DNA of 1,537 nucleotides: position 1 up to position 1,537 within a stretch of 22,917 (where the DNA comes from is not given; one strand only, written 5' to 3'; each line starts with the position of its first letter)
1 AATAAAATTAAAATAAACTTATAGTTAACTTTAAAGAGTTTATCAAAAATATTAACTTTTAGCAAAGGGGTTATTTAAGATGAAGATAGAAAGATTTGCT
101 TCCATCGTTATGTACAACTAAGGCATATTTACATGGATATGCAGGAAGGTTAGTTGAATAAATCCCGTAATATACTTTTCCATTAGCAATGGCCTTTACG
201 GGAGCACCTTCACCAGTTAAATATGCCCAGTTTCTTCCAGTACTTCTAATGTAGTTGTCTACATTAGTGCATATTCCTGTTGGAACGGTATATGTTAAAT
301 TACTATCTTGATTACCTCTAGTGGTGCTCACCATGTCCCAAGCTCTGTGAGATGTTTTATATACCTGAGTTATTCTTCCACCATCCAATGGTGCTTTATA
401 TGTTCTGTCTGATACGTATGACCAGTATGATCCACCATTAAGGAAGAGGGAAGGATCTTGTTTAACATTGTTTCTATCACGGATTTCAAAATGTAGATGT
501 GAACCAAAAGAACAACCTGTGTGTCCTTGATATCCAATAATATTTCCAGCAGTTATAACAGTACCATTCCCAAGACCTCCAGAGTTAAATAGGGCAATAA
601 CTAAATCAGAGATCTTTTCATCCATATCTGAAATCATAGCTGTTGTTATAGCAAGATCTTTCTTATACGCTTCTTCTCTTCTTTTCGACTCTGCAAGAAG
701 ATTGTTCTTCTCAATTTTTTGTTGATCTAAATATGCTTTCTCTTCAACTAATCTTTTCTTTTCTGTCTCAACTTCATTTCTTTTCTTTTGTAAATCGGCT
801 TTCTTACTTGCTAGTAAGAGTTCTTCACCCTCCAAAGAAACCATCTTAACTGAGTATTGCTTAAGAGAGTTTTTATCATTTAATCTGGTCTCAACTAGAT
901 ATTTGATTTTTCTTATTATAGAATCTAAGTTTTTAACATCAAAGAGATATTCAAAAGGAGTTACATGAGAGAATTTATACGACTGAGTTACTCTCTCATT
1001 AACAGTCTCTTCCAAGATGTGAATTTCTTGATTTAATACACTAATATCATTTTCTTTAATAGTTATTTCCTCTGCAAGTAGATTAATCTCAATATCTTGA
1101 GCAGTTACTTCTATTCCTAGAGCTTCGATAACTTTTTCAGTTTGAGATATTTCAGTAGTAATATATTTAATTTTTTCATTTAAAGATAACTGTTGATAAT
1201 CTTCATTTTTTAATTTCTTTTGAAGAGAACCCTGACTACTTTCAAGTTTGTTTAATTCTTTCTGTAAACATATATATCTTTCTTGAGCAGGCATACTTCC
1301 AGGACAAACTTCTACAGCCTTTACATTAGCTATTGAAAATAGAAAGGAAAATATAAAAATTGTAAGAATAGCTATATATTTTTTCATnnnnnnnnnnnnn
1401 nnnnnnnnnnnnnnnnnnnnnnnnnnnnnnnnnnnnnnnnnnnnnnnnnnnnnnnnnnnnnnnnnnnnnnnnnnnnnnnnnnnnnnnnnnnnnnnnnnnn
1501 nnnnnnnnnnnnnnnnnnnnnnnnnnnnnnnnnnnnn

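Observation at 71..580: Circularly permuted M23/LytM catalytic domain in the FtsEX-linked coiled-coil hydrolase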

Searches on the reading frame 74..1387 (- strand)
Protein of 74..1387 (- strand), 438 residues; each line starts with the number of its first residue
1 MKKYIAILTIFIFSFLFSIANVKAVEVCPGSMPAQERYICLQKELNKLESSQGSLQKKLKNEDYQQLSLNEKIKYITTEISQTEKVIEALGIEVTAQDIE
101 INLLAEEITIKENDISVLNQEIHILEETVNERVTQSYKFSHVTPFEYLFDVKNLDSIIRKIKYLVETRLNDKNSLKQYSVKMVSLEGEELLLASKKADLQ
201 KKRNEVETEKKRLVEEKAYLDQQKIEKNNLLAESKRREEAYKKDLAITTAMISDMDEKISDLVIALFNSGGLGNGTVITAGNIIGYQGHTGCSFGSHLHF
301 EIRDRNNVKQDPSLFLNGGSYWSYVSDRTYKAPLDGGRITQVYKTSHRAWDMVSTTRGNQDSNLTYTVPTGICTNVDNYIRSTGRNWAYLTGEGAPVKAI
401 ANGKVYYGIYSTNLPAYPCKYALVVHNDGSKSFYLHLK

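Call 5: search_protein_families(library=pfam, proteins=[window:74-1387:-], max_evalue=10)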
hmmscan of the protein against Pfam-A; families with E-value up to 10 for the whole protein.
window:74-1387:- (438 aa): 7 families
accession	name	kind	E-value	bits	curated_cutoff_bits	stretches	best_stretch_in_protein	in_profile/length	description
PF01551.29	Peptidase_M23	-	1.5e-12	47.9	28.7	2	272-312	57-96/96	Peptidase family M23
PF01519.22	DUF16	-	0.044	14.7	40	1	32-106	13-83/104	Protein of unknown function DUF16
PF07789.17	DUF1627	-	0.097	12.9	28.1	1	387-430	27-69/155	Protein of unknown function (DUF1627)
PF08614.16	ATG16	-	0.67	10.5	33.7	1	38-130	83-175/200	Autophagy protein 16 (ATG16)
PF13863.11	DUF4200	-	4.5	8.1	29.7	1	190-262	13-85/119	Domain of unknown function (DUF4200)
PF25762.1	HAUS1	-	5.2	7.2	40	1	34-123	140-222/236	HAUS augmin-like complex subunit 1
PF04102.17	SlyX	-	8.3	7.6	30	2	84-135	2-53/67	SlyX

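Call 7: find_homologous_proteins(query=window:74-1387:-)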
Query window:74-1387:- (438 aa): 115 proteins with E <= 0.001 among 7000 candidates.
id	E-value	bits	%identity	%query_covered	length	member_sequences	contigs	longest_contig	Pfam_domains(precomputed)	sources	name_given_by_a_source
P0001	1.3e-287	971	100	100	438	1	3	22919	PF01551.30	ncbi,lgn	-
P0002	1.8e-238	809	84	100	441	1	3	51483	PF01551.30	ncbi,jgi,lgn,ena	-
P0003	3.1e-235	799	81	100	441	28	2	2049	PF01551.30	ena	-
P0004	1.2e-231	787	80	100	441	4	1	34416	PF01551.30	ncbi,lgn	-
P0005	1.1e-230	784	79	100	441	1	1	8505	PF01551.30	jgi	jgi:peptidoglycan hydrolase CwlO-like protein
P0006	5.6e-228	775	78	100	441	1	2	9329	PF01551.30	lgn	-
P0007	5.3e-221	752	79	100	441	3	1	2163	PF01551.30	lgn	-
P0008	2.6e-208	710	73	100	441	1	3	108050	PF01551.30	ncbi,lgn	-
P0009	3.7e-206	703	74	100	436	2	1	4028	PF01551.30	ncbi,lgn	-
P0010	1.6e-205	701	75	95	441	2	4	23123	PF01551.30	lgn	-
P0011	6.0e-205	699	72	100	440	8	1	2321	PF01551.30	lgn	-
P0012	7.3e-203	692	71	100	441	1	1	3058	PF01551.30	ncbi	-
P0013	1.2e-200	685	73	95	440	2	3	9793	PF01551.30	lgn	-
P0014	2.5e-195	667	70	100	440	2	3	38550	PF01551.30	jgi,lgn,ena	-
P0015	2.8e-193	660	69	97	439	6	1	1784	PF01551.30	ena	-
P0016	4.3e-191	653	69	95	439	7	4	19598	PF01551.30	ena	-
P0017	3.9e-190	650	66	100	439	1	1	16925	PF01551.30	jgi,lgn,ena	-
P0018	9.5e-187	639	67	97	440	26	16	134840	PF01551.30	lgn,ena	-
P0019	4.5e-186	637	66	100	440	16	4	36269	PF01551.30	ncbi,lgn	-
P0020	2.9e-182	624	66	100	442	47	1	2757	PF01551.30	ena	-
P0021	4.7e-177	607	64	100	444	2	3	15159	PF01551.30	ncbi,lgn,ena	-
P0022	1.0e-175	603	63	100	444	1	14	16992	PF01551.30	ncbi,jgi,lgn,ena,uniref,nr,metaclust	ncbi:hypothetical protein A2400_00220 [candidate division WS6 bacterium RIFOXYB1_FULL_33_14]|uniref:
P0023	9.6e-172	589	62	100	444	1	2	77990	PF01551.30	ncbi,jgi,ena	-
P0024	1.8e-169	582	67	96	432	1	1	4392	PF01551.30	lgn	-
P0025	5.2e-169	580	63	95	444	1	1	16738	PF01551.30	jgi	jgi:peptidoglycan hydrolase CwlO-like protein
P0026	4.5e-168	577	67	96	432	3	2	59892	PF01551.30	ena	-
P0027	2.8e-166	571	60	100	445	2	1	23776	PF01551.30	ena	-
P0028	1.0e-163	563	60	100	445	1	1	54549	PF01551.30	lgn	-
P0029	1.3e-162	559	67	90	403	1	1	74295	PF01551.30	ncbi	-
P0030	1.9e-162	559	61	100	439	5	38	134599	PF01551.30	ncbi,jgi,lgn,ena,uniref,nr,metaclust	ncbi:hypothetical protein A3K02_02080 [candidate division WS6 bacterium RIFOXYD1_FULL_33_8]|uniref:M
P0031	7.2e-152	524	62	91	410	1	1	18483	PF01551.30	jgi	-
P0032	3.3e-150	519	58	95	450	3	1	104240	PF01551.30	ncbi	-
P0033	4.2e-150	518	60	100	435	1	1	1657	PF01551.30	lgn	-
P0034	2.8e-149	515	59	100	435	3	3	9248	PF01551.30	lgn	-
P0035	1.1e-148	514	57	100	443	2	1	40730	PF01551.30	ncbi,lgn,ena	-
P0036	9.1e-148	510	57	100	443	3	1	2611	PF01551.30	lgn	-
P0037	1.5e-147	510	59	100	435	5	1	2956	PF01551.30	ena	-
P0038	4.0e-146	505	58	96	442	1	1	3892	PF01551.30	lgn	-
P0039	7.9e-145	501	57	100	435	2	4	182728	PF01551.30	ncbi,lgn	-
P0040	7.6e-144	498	58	99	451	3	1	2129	PF01551.30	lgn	-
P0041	2.2e-142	493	55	100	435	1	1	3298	PF01551.30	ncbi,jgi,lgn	-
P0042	9.3e-142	491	55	95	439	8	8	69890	PF01551.30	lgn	-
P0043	1.4e-140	487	56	100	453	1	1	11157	PF01551.30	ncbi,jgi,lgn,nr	ncbi:MAG: hypothetical protein RBS01_02670 [Candidatus Dojkabacteria bacterium]|jgi:hypothetical pro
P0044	1.2e-139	484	54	100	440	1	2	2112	PF01551.30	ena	-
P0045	3.4e-137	476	55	100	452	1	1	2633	PF01551.30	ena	-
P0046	2.4e-135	470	54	100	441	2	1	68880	PF01551.30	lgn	-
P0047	1.7e-134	467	54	100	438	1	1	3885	PF01551.30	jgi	-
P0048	1.4e-133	464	52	94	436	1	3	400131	PF01551.30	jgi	jgi:peptidoglycan hydrolase CwlO-like protein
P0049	1.4e-132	460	55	94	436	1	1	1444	PF01551.30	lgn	-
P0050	1.6e-124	434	51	100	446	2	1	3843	PF01551.30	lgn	-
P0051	1.9e-124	434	47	99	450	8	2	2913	PF01551.30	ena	-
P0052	5.8e-122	425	48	100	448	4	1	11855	PF01551.30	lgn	-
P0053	1.3e-121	424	49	100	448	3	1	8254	PF01551.30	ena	-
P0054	5.6e-121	422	52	94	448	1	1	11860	PF01551.30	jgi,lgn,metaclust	metaclust:\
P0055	2.2e-117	410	51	100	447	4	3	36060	PF01551.30,PF08614.17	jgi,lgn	-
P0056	1.5e-115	404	49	100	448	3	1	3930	PF01551.30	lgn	-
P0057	1.3e-114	401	50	94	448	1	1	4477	PF01551.30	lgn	-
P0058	1.4e-111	391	57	79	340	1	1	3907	PF01551.30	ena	-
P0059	7.5e-111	389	48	94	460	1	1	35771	PF01551.30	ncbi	-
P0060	6.2e-105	369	47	100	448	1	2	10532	PF01551.30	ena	-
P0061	1.7e-103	365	47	100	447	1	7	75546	PF01551.30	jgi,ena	-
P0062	7.3e-102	359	53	72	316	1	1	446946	PF01551.30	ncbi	ncbi:MAG: peptidoglycan DD-metalloendopeptidase family protein [Candidatus Dojkabacteria bacterium]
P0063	4.9e-101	357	46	100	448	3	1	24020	PF01551.30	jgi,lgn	-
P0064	8.1e-101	356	45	99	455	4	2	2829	PF01551.30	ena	-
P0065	1.1e-100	355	43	100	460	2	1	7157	PF01551.30,PF08614.17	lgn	-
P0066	1.3e-99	352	44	100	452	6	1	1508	PF01551.30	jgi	jgi:peptidoglycan hydrolase CwlO-like protein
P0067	2.1e-99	351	43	99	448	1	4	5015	PF01551.30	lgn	-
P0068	3.9e-98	347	44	98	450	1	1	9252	PF01551.30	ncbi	-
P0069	6.0e-98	346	45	96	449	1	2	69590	PF01551.30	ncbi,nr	ncbi:MAG: hypothetical protein PHI80_01685 [Candidatus Dojkabacteria bacterium]|nr:hypothetical prot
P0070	1.9e-95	338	43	95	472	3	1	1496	PF01551.30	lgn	-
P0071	3.5e-94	334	43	99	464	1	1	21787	PF01551.30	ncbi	-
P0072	6.2e-94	333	41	99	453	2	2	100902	PF01551.30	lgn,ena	-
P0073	7.9e-93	330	43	95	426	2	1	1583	PF01551.30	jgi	jgi:peptidoglycan hydrolase CwlO-like protein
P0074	1.8e-92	328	43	100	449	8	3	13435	PF01551.30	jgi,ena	-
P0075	1.6e-90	322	43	100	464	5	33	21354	PF01551.30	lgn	-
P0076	1.8e-86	309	39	99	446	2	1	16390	PF01551.30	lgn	-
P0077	2.0e-83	299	37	100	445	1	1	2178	PF01551.30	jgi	jgi:peptidoglycan hydrolase CwlO-like protein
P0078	6.5e-83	297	42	99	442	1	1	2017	PF01551.30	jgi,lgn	-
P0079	1.1e-80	290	41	98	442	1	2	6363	PF01551.30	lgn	-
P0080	2.7e-79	285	36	100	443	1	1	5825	PF01551.30,PF24568.2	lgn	-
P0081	1.1e-78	283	41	99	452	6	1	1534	PF01551.30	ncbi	-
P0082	4.9e-78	281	43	94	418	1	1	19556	PF01551.30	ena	-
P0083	3.1e-74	268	35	99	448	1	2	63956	PF01551.30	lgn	-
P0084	4.0e-74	268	40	99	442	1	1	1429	PF01551.30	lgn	-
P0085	2.0e-73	266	39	95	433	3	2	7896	PF01551.30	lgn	-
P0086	3.8e-73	265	37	99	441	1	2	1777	PF01551.30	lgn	-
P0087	1.8e-72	263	38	99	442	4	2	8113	PF01551.30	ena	-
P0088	2.8e-72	262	38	99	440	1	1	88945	PF01551.30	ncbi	-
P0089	1.1e-70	257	38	99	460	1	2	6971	PF01551.30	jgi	jgi:peptidoglycan hydrolase CwlO-like protein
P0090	1.3e-70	256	34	99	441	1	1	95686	PF01551.30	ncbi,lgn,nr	ncbi:hypothetical protein JW887_01480 [Candidatus Dojkabacteria bacterium]|nr:hypothetical protein [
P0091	2.9e-69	252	35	95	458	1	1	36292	PF01551.30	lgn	-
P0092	1.0e-67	247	38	100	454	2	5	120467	PF01551.30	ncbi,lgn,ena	-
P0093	4.7e-67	245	40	99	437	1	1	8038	PF01551.30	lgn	-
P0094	5.8e-67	244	36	99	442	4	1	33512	PF01551.30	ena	-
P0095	4.9e-66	241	41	77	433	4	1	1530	PF01551.30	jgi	-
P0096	6.1e-66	241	37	100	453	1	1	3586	PF01551.30,PF08614.17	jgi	jgi:peptidoglycan hydrolase CwlO-like protein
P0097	8.4e-66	241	39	88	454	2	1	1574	PF01551.30,PF08614.17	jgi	jgi:peptidoglycan hydrolase CwlO-like protein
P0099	6.3e-63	231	37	100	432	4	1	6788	PF01551.30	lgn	-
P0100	8.1e-63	231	37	95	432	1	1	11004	PF01551.30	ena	-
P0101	3.2e-62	229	39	100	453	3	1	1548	PF01551.30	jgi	jgi:peptidoglycan hydrolase CwlO-like protein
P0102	2.3e-57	213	40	68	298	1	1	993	PF01551.30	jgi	jgi:biotin carboxyl carrier protein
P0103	9.3e-57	211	36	99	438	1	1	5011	PF01551.30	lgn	-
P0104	1.3e-56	210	36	99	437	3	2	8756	PF01551.30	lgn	-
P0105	6.6e-56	208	36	99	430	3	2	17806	PF01551.30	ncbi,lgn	-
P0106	8.3e-55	204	34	94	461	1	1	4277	PF01551.30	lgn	-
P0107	8.8e-51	191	31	96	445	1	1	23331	PF01551.30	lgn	-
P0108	2.2e-50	190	33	100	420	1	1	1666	PF01551.30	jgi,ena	-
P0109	3.4e-47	179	32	99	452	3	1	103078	PF01551.30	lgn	-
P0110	1.7e-45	174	31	98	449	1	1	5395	PF01551.30,PF08614.17,PF13863.12,PF24161.2,PF28019.1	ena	-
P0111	6.3e-43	165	30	94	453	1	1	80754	PF01551.30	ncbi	-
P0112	7.8e-37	145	28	100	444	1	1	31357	PF01551.30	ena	-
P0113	5.4e-34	136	27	99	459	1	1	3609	PF01551.30,PF06008.20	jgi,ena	-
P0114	1.1e-31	128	28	98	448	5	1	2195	PF01551.30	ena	-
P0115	6.1e-10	57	25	94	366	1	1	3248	PF01551.30,PF24568.2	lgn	-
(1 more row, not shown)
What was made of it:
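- There are 115 or more independent sequences from many samples (call 7).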

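Call 23: find_encoding_contigs(protein=P0110, flank=5000, max_places=2)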
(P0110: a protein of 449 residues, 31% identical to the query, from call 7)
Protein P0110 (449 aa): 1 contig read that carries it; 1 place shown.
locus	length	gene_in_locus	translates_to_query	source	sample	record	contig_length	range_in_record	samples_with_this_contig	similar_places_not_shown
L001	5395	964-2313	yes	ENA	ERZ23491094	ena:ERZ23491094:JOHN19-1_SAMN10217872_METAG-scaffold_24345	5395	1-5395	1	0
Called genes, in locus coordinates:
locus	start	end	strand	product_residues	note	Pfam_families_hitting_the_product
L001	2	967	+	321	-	?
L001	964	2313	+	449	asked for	PF08614:ATG16 (faint), PF13863:DUF4200 (faint), PF28019:HmpF (faint), PF24161:CCDC39 (weak), PF01551:Peptidase_M23 (weak)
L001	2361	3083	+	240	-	PF13624:SurA_N_3 (weak), PF05698:Trigger_C (faint)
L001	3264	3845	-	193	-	PF02482:Ribosomal_S30AE, PF16321:Ribosom_S30AE_C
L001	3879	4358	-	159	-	PF02130:YbeY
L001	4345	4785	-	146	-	PF09424:YqeY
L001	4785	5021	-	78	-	PF01165:Ribosomal_S21 (weak)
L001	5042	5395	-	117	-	?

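Call 24: predict_structure(alignment_id=A1)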
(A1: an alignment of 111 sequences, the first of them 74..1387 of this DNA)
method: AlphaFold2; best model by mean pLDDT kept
length: 438 residues; sequences in the alignment: 111
mean_pLDDT: 88.5   pTM: 0.65
mean pLDDT of the five models: 88.5, 82.7, 82.0, 81.5, 79.6
residues with pLDDT >= 90: 271; 70-90: 134; 50-70: 27; < 50: 6
segments of 3 or more residues with pLDDT < 50: 21-24
pLDDT, mean of each block of 10 residues (from residue 1): 79 69 65 83 80 59 82 88 91 92 96 96 91 78 62 73 83 90 95 97 96 96 94 85 77 86 94 96 97 94 97 97 97 97 93 96 90 91 92 98 97 94 98 98
secondary structure, 60 per line:
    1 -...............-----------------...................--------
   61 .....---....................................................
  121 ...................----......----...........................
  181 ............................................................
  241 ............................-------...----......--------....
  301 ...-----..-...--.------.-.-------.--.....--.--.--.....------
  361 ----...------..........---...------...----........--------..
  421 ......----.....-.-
elements in order: H2-16 H34-52 H61-65 H69-139 H144-149 H154-268 E276-278 E283-288 E297-303 E337-341 E350-354 E365-367 H374-383 E387-389 E396-398 E403-410 E419-426 E431-435
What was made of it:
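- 1316..1387 (-): N-terminal signal peptide or membrane anchor (res 1-24, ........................). Modelled as helix 2-16 followed by a low-confidence stretch (call 24).
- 584..1288 (-): Coiled-coil stalk (res 34-268; long helices 69-139 and 154-268), the presumed FtsX-binding module. AF2 secondary structure (call 24).
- On FtsEX-associated coiled-coil hydrolase or activator (EnvC/PcsB/CwlO/RipC class): AF2 helices 69-139 and 154-268 (call 24).
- Closest known: EnvC, the FtsEX-bound coiled-coil LytM factor of Gram-negative bacteria. Different: Here the catalytic residues are kept, the domain is permuted, and the stalk helix runs straight into the domain with no separate arm visible in the secondary structure (call 24).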

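Call 26: fold_search(model_id=the predicted structure, library=pdb)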
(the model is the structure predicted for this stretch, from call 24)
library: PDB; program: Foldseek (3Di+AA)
matches with E <= 10: 913; with E <= 0.001: 1
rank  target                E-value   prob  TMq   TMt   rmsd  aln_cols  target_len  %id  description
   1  8tzl_E                4.5e-04  1.00  0.34  0.43  28.9       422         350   10  Cryo-EM structure of Vibrio cholerae FtsE/FtsX/EnvC complex, full-length (released 2023-12-20)
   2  6tpi_A                4.9e-03  0.99  0.31  0.36  30.2       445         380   11  EnvC bound to the FtsX periplasmic domain (released 2020-11-04)
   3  6ewy                  6.9e-03  1.00  0.20  0.43  15.9       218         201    9  RipA Peptidoglycan hydrolase (Rv1477, Mycobacterium tuberculosis) N-terminal domain (released 2018-05-02)
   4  5xg2                  6.9e-03  0.97  0.16  0.29  21.9       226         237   15  Crystal structure of a coiled-coil segment (residues 345-468 and 694-814) of Pyrococcus yayanosii Smc (released 2017-06-07)
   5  9a6c_A                9.7e-03  0.69  0.15  0.12  36.0       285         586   15  Integrative model of YYDD-YYDB by crosslinking MS and deep learning (released 2024-09-18)
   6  5h3d_A                1.4e-02  0.69  0.20  0.23  19.7       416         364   10  Helical structure of membrane tubules decorated by ACAP1 (BARPH doamin) protein by cryo-electron microscopy and MD sim (released 2019-01-16)
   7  9hmx_A                1.5e-02  1.00  0.35  0.81   3.3       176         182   10  Structure of SteB-RipA complex from Mycobacterium tuberculosis (released 2025-07-30)
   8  9lws_B                1.5e-02  1.00  0.29  0.51   4.1       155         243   17  Cryo-EM structure of PI3Kalpha H1047R in complex with compound UCL-TRO-1938 (released 2025-10-15)
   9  6z6o_C                1.5e-02  0.98  0.18  0.14  15.7       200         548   12  HDAC-TC (released 2021-02-17)
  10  4cgk_A                1.8e-02  0.60  0.19  0.23  45.6       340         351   14  Crystal structure of the essential protein PcsB from Streptococcus pneumoniae (released 2014-05-21)
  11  8dcp_B                2.0e-02  1.00  0.29  0.44   5.6       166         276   18  PI 3-kinase alpha with nanobody 3-126 (released 2022-09-21)
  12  5sxa_B                2.2e-02  1.00  0.28  0.53  10.2       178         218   17  Crystal Structure of PI3Kalpha in complex with fragment 10 (released 2017-02-15)
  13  5nnv_D                2.2e-02  0.87  0.16  0.28  29.5       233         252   16  Structure of a Bacillus subtilis Smc coiled coil middle fragment (released 2017-06-21)
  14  6h2f_F                2.2e-02  0.87  0.17  0.23  19.6       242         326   12  Structure of the pre-pore AhlB of the tripartite alpha-pore forming toxin, AHL, from Aeromonas hydrophila. (released 2019-07-10)
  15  4ilo_A                2.3e-02  1.00  0.28  0.48   7.6       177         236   16  2.12A resolution structure of CT398 from Chlamydia trachomatis (released 2014-01-01)
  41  4cgk_B                4.8e-02  0.66  0.19  0.22  41.6       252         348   15  Crystal structure of the essential protein PcsB from Streptococcus pneumoniae (released 2014-05-21)
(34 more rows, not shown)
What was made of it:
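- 584..1288 (-): Foldseek top PDB hits are FtsEX-EnvC 8tzl_E, EnvC 6tpi_A, RipA 6ewy/9hmx and PcsB 4cgk (call 26).
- On FtsEX-associated coiled-coil hydrolase or activator (EnvC/PcsB/CwlO/RipC class): Foldseek hits to EnvC, RipA and PcsB (call 26).
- Closest known: EnvC, the FtsEX-bound coiled-coil LytM factor of Gram-negative bacteria. Same: It is the best Foldseek match of the full-length model (call 26).
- Tried and rejected: Foldseek, full-length model: The result is dominated by the coiled coil (call 26).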

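Call 30: search_protein_families(library=ncbifam, proteins=[window:74-1387:-], max_evalue=0.1)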
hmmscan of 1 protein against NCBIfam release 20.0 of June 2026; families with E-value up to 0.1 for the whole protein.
window:74-1387:- (438 aa): 10 families
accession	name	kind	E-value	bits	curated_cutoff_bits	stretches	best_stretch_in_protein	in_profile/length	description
TIGR02169.1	SMC_prok_A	equivalog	4.6e-06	24.6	729.4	1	35-255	287-503/1165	chromosome segregation protein SMC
TIGR04523.1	Mplasa_alph_rch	subfamily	3.5e-05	22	270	1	43-262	384-601/745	helix-rich protein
NF052320.1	Cbp1_fam_LP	subfamily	0.00012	21.7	90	1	43-135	95-187/286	Cbp1 family collagen-binding glycoprotein adhesin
NF038218.1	IcmG_DotF_IVB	equivalog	0.0045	16.7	200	1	34-112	115-193/266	type IVB secretion system protein IcmG/DotF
NF050804.1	CellDivDipMCaul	equivalog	0.0073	15.1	900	0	393-437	537-578/634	cell division endopeptidase DipM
NF052530.1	Heli_ShapePgp3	exception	0.015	14.4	300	1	274-305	223-254/270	peptidoglycan metallopeptidase Pgp3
TIGR04211.1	SH3_and_anchor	equivalog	0.041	13.5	65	0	173-285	73-181/198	TIGR04211 family SH3 domain-containing protein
NF052336.1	PdgHdaseHSB100310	equivalog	0.078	12.3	500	0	270-309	109-148/316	peptidoglycan hydrolase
NF008652.0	PRK11649.1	equivalog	0.081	11.6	341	1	275-303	370-398/439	murein DD-endopeptidase MepM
TIGR02168.1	SMC_prok_B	equivalog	0.09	10.5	567.35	0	41-261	698-914/1181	chromosome segregation protein SMC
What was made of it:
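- Tried and rejected: NCBIfam: It has no model for the protein (call 30).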

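Call 31: find_encoding_contigs(protein=P0115, flank=5000, max_places=2)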
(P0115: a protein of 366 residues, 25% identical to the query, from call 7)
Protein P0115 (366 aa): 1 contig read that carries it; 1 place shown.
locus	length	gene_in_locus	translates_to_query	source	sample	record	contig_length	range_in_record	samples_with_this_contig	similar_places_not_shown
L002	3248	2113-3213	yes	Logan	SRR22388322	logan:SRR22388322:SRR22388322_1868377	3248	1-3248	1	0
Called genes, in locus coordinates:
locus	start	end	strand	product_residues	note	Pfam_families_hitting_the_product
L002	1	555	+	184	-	?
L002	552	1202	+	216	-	PF02463:SMC_N (weak), PF13555:AAA_29 (faint), PF20720:nSTAND3 (faint), PF00005:ABC_tran, PF13401:AAA_22 (weak), PF13304:AAA_21 (faint)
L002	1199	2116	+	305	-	PF18075:FtsX_ECD, PF02687:FtsX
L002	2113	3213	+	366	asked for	PF24568:CC_PcsB (weak), PF01551:Peptidase_M23 (weak)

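Call 32: find_encoding_contigs(protein=P0105, flank=5000, max_places=2)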
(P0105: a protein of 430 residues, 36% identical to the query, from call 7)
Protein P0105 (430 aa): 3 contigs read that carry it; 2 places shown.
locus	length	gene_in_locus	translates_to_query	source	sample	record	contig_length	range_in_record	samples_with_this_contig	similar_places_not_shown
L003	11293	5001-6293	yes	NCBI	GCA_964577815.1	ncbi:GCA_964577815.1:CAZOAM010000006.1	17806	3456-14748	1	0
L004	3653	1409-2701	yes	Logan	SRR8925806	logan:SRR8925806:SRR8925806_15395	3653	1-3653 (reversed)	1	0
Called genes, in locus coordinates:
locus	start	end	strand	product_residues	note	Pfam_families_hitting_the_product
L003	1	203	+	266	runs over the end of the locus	PF02673:BacA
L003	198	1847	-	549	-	PF01676:Metalloenzyme, PF06415:iPGM_N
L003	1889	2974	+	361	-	PF03462:PCRF, PF00472:RF-1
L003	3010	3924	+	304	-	PF00005:ABC_tran, PF13304:AAA_21 (faint), PF02463:SMC_N (weak)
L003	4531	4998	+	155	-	PF02687:FtsX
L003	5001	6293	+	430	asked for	PF01551:Peptidase_M23 (faint)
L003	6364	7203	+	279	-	PF13623:SurA_N_2 (faint), PF13624:SurA_N_3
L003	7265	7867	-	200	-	PF02482:Ribosomal_S30AE, PF16321:Ribosom_S30AE_C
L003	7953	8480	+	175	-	-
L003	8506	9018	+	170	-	-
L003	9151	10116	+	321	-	-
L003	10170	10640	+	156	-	-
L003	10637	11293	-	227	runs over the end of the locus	PF08241:Methyltransf_11, PF13649:Methyltransf_25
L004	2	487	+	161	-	?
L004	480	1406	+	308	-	PF18075:FtsX_ECD, PF02687:FtsX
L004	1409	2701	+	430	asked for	PF01551:Peptidase_M23 (faint)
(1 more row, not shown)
